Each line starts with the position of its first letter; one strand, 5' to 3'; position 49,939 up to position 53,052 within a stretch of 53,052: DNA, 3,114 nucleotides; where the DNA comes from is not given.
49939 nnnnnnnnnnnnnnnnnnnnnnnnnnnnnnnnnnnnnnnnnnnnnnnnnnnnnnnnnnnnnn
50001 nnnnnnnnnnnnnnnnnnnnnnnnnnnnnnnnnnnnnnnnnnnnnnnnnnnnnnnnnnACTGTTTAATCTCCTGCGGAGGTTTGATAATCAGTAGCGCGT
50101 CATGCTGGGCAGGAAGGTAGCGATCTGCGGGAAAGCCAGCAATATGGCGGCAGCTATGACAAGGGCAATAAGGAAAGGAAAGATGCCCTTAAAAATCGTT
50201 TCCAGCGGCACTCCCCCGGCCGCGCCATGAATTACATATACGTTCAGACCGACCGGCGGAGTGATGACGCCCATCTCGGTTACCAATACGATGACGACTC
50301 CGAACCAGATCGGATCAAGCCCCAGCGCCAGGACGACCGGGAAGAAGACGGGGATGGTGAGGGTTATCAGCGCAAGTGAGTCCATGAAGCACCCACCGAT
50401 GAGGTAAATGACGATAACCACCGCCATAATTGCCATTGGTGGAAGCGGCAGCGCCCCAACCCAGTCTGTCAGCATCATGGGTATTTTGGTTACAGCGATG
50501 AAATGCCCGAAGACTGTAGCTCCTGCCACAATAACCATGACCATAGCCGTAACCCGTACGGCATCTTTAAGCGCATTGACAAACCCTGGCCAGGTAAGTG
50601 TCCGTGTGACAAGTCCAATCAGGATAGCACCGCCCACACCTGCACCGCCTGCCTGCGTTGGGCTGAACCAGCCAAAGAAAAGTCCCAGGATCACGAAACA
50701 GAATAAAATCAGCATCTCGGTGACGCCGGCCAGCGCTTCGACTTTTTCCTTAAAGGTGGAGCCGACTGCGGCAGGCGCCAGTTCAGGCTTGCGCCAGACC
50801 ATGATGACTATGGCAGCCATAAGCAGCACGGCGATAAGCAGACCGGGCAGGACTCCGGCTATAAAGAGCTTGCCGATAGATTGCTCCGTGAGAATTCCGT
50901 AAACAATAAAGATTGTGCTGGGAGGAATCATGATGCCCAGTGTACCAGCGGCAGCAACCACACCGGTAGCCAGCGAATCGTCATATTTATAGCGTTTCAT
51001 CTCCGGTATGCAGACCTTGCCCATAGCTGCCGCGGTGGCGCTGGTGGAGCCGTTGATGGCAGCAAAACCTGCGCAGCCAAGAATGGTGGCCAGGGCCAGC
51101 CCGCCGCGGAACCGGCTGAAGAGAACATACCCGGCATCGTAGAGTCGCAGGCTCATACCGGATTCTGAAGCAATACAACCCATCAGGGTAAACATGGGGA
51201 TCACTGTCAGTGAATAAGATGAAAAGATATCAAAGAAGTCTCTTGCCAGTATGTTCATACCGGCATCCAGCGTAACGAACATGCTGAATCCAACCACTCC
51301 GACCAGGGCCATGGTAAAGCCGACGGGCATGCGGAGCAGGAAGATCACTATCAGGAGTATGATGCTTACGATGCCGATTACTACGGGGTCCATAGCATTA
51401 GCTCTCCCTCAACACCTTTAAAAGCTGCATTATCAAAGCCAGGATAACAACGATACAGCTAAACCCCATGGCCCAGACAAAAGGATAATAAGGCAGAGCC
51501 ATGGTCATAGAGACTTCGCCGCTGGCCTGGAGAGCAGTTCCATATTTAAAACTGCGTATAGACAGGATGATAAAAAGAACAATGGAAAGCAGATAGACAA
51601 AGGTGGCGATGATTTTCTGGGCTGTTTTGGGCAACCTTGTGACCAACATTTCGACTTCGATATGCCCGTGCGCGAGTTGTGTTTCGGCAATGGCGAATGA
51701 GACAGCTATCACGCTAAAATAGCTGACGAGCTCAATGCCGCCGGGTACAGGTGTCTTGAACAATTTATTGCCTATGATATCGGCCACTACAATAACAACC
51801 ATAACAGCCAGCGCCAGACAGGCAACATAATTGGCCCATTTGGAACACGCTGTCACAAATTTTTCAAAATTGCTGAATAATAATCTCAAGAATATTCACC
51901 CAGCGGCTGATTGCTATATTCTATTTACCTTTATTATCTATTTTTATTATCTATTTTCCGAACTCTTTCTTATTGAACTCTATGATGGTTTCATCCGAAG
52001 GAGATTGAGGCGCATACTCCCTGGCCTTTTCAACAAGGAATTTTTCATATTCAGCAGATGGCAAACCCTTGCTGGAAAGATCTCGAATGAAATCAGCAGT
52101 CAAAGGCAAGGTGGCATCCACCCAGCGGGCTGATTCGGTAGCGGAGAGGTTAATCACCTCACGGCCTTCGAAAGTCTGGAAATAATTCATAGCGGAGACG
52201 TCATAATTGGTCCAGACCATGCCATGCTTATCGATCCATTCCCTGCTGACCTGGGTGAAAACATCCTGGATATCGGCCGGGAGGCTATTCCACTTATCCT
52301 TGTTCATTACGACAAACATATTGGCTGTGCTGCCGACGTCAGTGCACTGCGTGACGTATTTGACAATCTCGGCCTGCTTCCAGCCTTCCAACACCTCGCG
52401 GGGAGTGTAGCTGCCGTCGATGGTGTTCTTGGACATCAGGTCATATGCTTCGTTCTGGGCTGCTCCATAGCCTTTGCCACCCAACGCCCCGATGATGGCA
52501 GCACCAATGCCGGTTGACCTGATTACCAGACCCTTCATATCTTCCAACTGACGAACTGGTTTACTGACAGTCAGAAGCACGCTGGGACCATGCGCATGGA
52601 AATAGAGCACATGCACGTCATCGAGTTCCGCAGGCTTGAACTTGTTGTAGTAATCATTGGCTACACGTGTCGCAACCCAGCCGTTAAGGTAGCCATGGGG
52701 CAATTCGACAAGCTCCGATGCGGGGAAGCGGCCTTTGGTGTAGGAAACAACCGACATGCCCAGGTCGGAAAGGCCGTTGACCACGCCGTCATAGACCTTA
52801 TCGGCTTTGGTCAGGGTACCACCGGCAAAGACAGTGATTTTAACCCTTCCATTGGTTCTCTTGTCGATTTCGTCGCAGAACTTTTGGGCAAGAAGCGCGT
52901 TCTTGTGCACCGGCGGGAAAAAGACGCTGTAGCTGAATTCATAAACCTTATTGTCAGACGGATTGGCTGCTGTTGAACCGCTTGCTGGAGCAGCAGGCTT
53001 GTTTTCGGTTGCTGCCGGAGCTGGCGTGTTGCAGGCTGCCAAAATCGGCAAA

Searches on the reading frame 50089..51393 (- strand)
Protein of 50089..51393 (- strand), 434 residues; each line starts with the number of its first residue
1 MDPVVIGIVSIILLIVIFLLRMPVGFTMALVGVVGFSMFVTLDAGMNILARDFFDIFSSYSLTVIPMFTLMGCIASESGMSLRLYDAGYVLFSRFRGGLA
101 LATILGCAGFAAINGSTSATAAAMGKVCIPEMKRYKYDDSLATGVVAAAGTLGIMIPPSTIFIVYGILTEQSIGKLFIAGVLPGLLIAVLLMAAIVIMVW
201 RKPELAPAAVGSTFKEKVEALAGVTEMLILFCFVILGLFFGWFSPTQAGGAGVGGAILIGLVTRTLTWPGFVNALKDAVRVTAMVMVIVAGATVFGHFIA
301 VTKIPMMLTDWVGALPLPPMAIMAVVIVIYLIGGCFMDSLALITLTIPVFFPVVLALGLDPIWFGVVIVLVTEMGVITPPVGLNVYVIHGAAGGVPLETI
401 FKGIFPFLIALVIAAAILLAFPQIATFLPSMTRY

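Call 55: search_protein_families(library=ncbifam, proteins=[window:50089-51393:-], max_evalue=1e-10)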
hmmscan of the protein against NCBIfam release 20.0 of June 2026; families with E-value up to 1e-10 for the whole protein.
window:50089-51393:- (434 aa): 3 families
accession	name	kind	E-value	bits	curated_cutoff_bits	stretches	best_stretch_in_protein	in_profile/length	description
TIGR00786.1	dctM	subfamily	3.5e-98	329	268.45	1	22-429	2-405/405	TRAP transporter large permease subunit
NF011634.1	PRK15060.1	equivalog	7e-47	160.4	800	1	13-424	9-416/425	2,3-diketo-L-gulonate TRAP transporter large permease YiaN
TIGR02123.1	TRAP_fused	subfamily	2.4e-18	66.2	320.65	1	40-417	146-528/615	TRAP transporter fused permease subunit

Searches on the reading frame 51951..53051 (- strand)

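Call 55: search_protein_families(library=ncbifam, proteins=[window:51951-53051:-], max_evalue=1e-10)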
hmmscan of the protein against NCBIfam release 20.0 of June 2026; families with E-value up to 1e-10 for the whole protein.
window:51951-53051:- (366 aa): 2 families
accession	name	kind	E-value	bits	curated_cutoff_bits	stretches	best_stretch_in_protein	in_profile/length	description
TIGR00787.1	dctP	subfamily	4.2e-22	78.8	175.05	1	53-278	13-240/257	DctP family TRAP transporter solute-binding subunit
NF037995.1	TRAP_S1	subfamily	6.8e-19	68.2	50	1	55-310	16-271/271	TRAP transporter substrate-binding protein DctP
